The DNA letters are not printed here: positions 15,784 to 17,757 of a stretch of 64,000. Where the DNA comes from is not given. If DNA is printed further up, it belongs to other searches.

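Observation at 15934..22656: CotH kinase-fold protein and two arylsulfotransferase-like propellers, all T9SS-secreted and translationally coupled to glucanases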

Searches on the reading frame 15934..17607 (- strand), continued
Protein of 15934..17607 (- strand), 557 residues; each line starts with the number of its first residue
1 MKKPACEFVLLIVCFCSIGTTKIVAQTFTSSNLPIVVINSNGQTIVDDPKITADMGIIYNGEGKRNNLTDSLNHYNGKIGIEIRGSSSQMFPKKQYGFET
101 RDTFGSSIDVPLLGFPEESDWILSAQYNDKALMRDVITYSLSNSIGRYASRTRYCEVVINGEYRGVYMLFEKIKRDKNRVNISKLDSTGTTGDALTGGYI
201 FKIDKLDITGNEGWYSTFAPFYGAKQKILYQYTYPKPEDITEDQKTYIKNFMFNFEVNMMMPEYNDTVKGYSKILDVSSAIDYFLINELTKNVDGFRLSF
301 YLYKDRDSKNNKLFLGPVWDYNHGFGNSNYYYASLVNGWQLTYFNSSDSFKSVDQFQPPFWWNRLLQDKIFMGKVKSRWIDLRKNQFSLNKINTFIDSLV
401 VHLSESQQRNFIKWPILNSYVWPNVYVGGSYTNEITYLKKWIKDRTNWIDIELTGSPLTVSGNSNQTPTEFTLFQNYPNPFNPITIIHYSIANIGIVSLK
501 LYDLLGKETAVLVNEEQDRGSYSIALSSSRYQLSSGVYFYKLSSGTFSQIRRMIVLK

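Call 48: search_solved_structures(query=A2, max_evalue=0.01, show_alignments=2)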
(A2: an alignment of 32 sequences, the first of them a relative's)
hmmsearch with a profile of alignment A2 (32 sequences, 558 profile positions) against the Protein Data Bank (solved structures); distinct sequences matched with E-value up to 0.01: 2.
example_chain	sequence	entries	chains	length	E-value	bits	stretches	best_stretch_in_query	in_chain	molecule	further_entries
8glj_D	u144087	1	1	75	0.0013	20.2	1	480-555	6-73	Por secretion system C-terminal sorting domain-containing protein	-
5jd9_A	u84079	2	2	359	0.0025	19.2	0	123-179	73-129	Spore coat protein H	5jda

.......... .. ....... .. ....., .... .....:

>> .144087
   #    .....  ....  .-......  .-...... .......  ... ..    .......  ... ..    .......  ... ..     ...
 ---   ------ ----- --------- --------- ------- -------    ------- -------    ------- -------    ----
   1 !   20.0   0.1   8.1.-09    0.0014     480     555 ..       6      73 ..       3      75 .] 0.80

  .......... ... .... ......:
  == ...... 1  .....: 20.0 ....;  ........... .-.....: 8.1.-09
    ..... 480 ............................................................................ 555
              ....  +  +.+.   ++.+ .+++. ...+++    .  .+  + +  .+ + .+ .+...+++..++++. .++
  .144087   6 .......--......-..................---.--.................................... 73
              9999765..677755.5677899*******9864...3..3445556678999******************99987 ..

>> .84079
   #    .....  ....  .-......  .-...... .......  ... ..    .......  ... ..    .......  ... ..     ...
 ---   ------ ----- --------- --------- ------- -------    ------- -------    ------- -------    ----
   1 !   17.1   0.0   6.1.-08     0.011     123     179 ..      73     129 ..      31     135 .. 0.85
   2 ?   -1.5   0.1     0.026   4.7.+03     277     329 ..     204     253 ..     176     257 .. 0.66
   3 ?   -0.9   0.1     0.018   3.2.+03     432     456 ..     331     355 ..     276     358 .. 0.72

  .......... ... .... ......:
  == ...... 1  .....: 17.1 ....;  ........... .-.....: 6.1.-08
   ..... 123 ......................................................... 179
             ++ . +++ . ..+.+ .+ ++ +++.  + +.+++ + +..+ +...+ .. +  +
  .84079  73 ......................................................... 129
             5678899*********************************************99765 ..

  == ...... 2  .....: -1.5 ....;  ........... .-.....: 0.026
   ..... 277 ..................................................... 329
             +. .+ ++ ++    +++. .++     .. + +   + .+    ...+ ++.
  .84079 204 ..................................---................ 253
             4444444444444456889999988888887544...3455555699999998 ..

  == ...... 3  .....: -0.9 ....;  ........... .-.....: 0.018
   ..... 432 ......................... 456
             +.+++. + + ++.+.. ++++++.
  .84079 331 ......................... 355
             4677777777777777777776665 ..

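Call 55: find_related_loci(query=A2, collection=genome_contigs, flank=10000)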
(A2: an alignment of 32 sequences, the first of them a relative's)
Query A2 (557 aa) in genome_contigs; peptide patterns used: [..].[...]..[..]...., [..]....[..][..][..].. (x = any residue, [..] = any of these).
599 stretches matched a pattern (row limit reached: there are more); 587 encode a relative of the query (tblastn E <= 1e-3); the best 80 are kept; 80 distinct loci.
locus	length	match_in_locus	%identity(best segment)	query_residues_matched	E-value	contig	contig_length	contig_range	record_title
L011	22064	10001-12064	71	1-557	0e+0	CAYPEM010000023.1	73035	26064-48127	MAG TPA_asm: uncultured Chitinophagaceae bacterium isolate SRP292972_co2_148 genome assembly, contig: NODE_302_length_73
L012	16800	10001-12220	70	3-557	0e+0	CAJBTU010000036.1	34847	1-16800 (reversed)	MAG: uncultured Ignavibacteriae bacterium isolate Loc090721-7m_bin-539 genome assembly, contig: bin-539:036/426, whole g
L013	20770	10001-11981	64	1-557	0e+0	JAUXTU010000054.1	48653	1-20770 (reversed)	MAG: Bacteroidota bacterium isolate C13_metabat.bin.24 C13_k141_271095, whole genome shotgun sequence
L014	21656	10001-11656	56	5-557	0e+0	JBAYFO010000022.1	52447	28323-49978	MAG: Ignavibacteriaceae bacterium isolate SO_2016_GW1_103 scaffold01256_OW334_2016, whole genome shotgun sequence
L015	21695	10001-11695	54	3-557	0e+0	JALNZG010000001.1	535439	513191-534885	MAG: Ignavibacteriaceae bacterium isolate SO_2017_GW3 bin 6 scaffold_16_c1_OW296A_2017, whole genome shotgun sequence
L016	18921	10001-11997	56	13-557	0e+0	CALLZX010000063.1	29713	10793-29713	MAG TPA_asm: uncultured Ignavibacteriales bacterium isolate SRR2107213_bin.89_CONCOCT_v1.1_MAG genome assembly, contig:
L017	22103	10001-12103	55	18-557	0e+0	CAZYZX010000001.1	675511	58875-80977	MAG TPA_asm: uncultured Melioribacteraceae bacterium isolate binchicken_co135_200 genome assembly, contig: NODE_11_lengt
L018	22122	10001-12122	53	5-557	0e+0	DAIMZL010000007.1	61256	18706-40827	MAG TPA_asm: Melioribacteraceae bacterium isolate CTOTU7585 NODE_1001_length_61256_cov_26.085652, whole genome shotgun s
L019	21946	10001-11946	52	1-557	0e+0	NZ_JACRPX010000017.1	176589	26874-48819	MAG: Ignavibacterium album isolate NC_groundwater_1998_Pr3_S-0.65um_35_12 SR2-18-Sp65_coassembly_scaffold_127495, whole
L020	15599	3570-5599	52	27-557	0e+0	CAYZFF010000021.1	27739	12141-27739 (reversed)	MAG TPA_asm: uncultured Cytophagia bacterium isolate SRP173033_co1_156 genome assembly, contig: NODE_2621_length_27739_c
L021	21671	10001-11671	53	8-557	0e+0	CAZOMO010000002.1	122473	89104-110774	MAG TPA_asm: uncultured Ignavibacterium sp. isolate binchicken_co235_20 genome assembly, contig: NODE_302_length_122473_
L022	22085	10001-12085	53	1-557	0e+0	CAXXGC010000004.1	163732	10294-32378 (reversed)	MAG: Melioribacteraceae bacterium isolate c2877395-3ee6-4dac-bee1-9ee563c4f95a genome assembly, contig: contig_4, whole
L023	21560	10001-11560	52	28-555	0e+0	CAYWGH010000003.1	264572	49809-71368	MAG TPA_asm: uncultured Cytophagia bacterium isolate binchicken_co107_472 genome assembly, contig: NODE_57_length_264572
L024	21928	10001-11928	53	1-554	0e+0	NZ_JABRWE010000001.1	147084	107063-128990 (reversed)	MAG: Ignavibacterium sp. isolate MAG-12 c_000000000019, whole genome shotgun sequence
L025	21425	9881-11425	54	27-543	0e+0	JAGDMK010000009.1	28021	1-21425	MAG: Bacteroidetes bacterium isolate CTSoil_038 scaffold_450, whole genome shotgun sequence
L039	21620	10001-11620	49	1-555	3e-172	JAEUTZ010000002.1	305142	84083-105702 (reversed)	MAG: Cyclobacteriaceae bacterium isolate new MAG-342 k141_2144360, whole genome shotgun sequence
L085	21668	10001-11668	44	6-554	3e-152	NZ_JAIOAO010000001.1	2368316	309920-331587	Parachryseolinea silvisoli strain QH1ED-6-2 NODE_1_length_2368316_cov_22.401761, whole genome shotgun sequence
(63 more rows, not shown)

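Call 60: predict_structure(alignment_id=A2)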
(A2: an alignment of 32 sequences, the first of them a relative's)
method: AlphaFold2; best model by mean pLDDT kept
length: 557 residues; sequences in the alignment: 32
mean_pLDDT: 80.1   pTM: 0.73
mean pLDDT of the five models: 80.1, 79.2, 78.6, 72.9, 72.6
residues with pLDDT >= 90: 131; 70-90: 308; 50-70: 99; < 50: 19
segments of 3 or more residues with pLDDT < 50: 17-22, 461-468
pLDDT, mean of each block of 10 residues (from residue 1): 65 55 64 90 83 88 80 75 66 73 73 70 74 83 77 87 87 60 62 61 74 86 87 81 86 92 90 92 92 83 74 77 76 88 88 87 93 96 88 89 84 77 68 89 95 83 47 71 75 88 91 87 83 87 87 81
secondary structure, 60 per line:
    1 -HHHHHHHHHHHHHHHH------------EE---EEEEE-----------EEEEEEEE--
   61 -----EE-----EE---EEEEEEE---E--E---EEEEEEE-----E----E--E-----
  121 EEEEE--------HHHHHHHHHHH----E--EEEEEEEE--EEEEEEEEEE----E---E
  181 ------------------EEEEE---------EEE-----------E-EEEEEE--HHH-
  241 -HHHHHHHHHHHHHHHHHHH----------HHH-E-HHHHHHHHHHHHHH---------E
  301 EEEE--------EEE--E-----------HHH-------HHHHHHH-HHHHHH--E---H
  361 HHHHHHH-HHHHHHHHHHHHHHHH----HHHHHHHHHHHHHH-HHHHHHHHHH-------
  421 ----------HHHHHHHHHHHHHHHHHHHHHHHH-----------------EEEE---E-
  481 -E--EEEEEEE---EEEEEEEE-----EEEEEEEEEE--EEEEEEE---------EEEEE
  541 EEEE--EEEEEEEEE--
elements in order: H2-17 E35-39 E51-58 E78-84 E95-101 E121-125 H134-144 E152-159 E162-171 E199-203 E213-215 E229-234 H242-260 H277-290 E300-304 E313-315 H340-346 H348-353 H360-367 H369-384 H389-402 H404-413 H431-454 E472-475 E485-491 E495-502 E508-517 E520-526 E536-544 E547-555

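Call 62: search_protein_families(library=pfam, alignment_id=A5, max_evalue=0.00001)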
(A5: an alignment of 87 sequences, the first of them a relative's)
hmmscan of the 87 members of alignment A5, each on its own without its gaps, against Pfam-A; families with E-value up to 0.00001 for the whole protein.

A. member 1, L011:7937-10372:+ (811 aa): 2 families
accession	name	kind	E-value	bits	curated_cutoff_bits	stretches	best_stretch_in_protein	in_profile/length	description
PF08757.17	CotH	-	3.4e-18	66.7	23.8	1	232-572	1-299/322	CotH kinase protein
PF18962.6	Por_Secre_tail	-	1.8e-10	41.4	27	1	733-807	2-73/75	Secretion system C-terminal sorting domain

B. families by the number of members that match (of 87 scanned): 101 families (the first 25 are shown)
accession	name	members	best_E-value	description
PF18962.6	Por_Secre_tail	23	1.5e-13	Secretion system C-terminal sorting domain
PF00150.24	Cellulase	7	3.3e-33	Cellulase (glycosyl hydrolase family 5)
PF03422.21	CBM_6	7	1.2e-24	Carbohydrate binding module (family 6)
PF18099.7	CBM_35_2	7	3.5e-16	Carbohydrate binding module (family 35)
PF00474.23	SSF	6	2e-92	Sodium:solute symporter family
PF08757.17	CotH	6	2.5e-61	CotH kinase protein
PF14870.12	PSII_BNR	4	3.7e-67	Photosynthesis system II assembly factor YCF48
PF00932.25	LTD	4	1.1e-29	Lamin Tail Domain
PF00722.28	Glyco_hydro_16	4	7.5e-29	Glycosyl hydrolases family 16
PF19051.5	GFO_IDH_MocA_C2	4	6.2e-20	Oxidoreductase family, C-terminal alpha/beta domain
PF01408.29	GFO_IDH_MocA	4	5.7e-17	Oxidoreductase family, NAD-binding Rossmann fold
PF02894.22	GFO_IDH_MocA_C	4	2e-11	Oxidoreductase family, C-terminal alpha/beta domain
PF00801.26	PKD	4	1.5e-10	PKD domain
PF22725.1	GFO_IDH_MocA_C3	4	3.3e-10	GFO/IDH/MocA C-terminal domain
PF00588.24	SpoU_methylase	3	4.9e-36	SpoU rRNA Methylase family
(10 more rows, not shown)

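Call 63: fold_search(model_id=the predicted structure, library=pdb)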
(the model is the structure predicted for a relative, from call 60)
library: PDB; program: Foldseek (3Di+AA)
matches with E <= 10: 1477; with E <= 0.001: 2
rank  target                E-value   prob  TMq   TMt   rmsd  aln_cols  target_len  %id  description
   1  5jda                  2.6e-14  1.00  0.51  0.75   5.4       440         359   18  Bacillus cereus CotH kinase plus Mg2+/AMP (released 2016-05-18)
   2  5jd9                  5.4e-14  1.00  0.51  0.75   5.4       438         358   18  Bacillus cereus CotH kinase (released 2016-05-18)
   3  4g5a_A                2.3e-03  1.00  0.13  0.59   3.0        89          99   10  Crystal structure of a putative member of duf 3244 protein family (BT_1867) from Bacteroides thetaiotaomicron VPI-5482 (released 2012-09-19)
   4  8glk_D                7.9e-03  1.00  0.11  0.60   4.0        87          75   18  The Type 9 Secretion System dGldL peak II, NucA substrate bound complex (released 2024-01-31)
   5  6fwy_C                1.1e-02  0.60  0.09  0.16  17.9       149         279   18  Thioester domain of the Enterococcus faecium TIE86 protein (released 2018-08-08)
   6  7ptp_A                1.2e-02  0.99  0.13  0.10  16.1       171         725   12  In-situ structure of pentameric S-layer protein (released 2021-12-15)
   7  8e72_A                1.3e-02  1.00  0.12  0.11   4.3        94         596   16  Treponema lecithinolyticum beta-glucuronidase in complex with a ciprofloxacin-glucuronide conjugate (released 2023-06-21)
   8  3sd2                  1.3e-02  1.00  0.12  0.60   3.3        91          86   12  Crystal structure of a putative member of duf3244 protein family (BT_3571) from Bacteroides thetaiotaomicron vpi-5482 at (released 2011-06-29)
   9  2p9r_A                1.4e-02  1.00  0.13  0.57   3.6       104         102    9  Human alpha2-macroglogulin is composed of multiple domains, as predicted by homology with complement component C3 (released 2007-08-21)
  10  6fwy_A                1.6e-02  0.54  0.09  0.16  17.9       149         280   17  Thioester domain of the Enterococcus faecium TIE86 protein (released 2018-08-08)
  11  8dhw_A                1.8e-02  1.00  0.12  0.11   4.3        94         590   16  Treponema lecithinolyticum beta-glucuronidase in complex with a UNC4917-glucuronide conjugate (released 2023-05-17)
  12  8gl8_D                1.9e-02  1.00  0.12  0.62   3.4        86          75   12  The Type 9 Secretion System Extended Translocon - SprA-PorV-PPI-RemZ-SkpA-SprE complex (released 2024-01-31)
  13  6tn6                  2.0e-02  0.94  0.12  0.14  11.9       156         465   13  X-ray structure of the endo-beta-1,4-mannanase from Thermotoga petrophila (released 2020-04-29)
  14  7pks_g                2.0e-02  0.35  0.10  0.07  20.1       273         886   12  Structural basis of Integrator-mediated transcription regulation (released 2021-12-08)
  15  8dhw_B                2.2e-02  1.00  0.11  0.11   5.0        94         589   17  Treponema lecithinolyticum beta-glucuronidase in complex with a UNC4917-glucuronide conjugate (released 2023-05-17)
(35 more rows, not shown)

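Call 73: search_protein_families(library=pfam, proteins=[L003:7136-9979:+, L001:7544-9979:+], max_evalue=1)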
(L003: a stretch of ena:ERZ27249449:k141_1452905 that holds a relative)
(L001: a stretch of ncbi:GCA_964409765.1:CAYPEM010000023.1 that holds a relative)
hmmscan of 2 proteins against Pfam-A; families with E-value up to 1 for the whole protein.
L003:7136-9979:+ (947 aa): 4 families
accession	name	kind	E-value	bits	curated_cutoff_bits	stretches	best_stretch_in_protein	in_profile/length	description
PF18962.6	Por_Secre_tail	-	1.3e-12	48.3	27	1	869-944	2-74/75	Secretion system C-terminal sorting domain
PF13860.13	FlgD_ig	-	0.00069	20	27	1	878-934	13-75/79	FlgD Ig-like domain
PF13585.12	CHU_C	-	0.01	16.4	27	1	878-936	19-74/86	CHU_C Type IX secretion signal domain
PF17957.7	Big_7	-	0.011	16.7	24.1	1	411-476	3-65/70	Bacterial Ig domain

L001:7544-9979:+ (811 aa): 5 families
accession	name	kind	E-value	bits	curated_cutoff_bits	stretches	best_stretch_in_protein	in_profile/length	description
PF08757.17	CotH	-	3.4e-18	66.7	23.8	1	232-572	1-299/322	CotH kinase protein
PF18962.6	Por_Secre_tail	-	1.8e-10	41.4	27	1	733-807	2-73/75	Secretion system C-terminal sorting domain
PF13287.12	Fn3_assoc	-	3.8e-05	24.1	23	1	49-122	1-59/59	Fn3 associated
PF13290.12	CHB_HEX_C_1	-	5.1e-05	23.6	22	1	39-118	2-66/67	Chitobiase/beta-hexosaminidase C-terminal domain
PF13860.13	FlgD_ig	-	0.1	13.1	27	1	749-797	21-74/79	FlgD Ig-like domain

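Call 87: search_protein_families(library=ncbifam, proteins=[window:15934-17607:-], max_evalue=0.001)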
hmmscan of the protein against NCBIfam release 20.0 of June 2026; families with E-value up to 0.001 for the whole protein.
window:15934-17607:- (557 aa): 2 families
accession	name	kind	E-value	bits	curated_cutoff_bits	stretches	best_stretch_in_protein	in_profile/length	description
TIGR04183.1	Por_Secre_tail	domain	2.1e-11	43.6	23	1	477-555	2-71/72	T9SS type A sorting domain-containing protein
NF038113.1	T9SSA_dep_M36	equivalog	1.3e-06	26.8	885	1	469-555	790-868/869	T9SS-dependent M36 family metallopeptidase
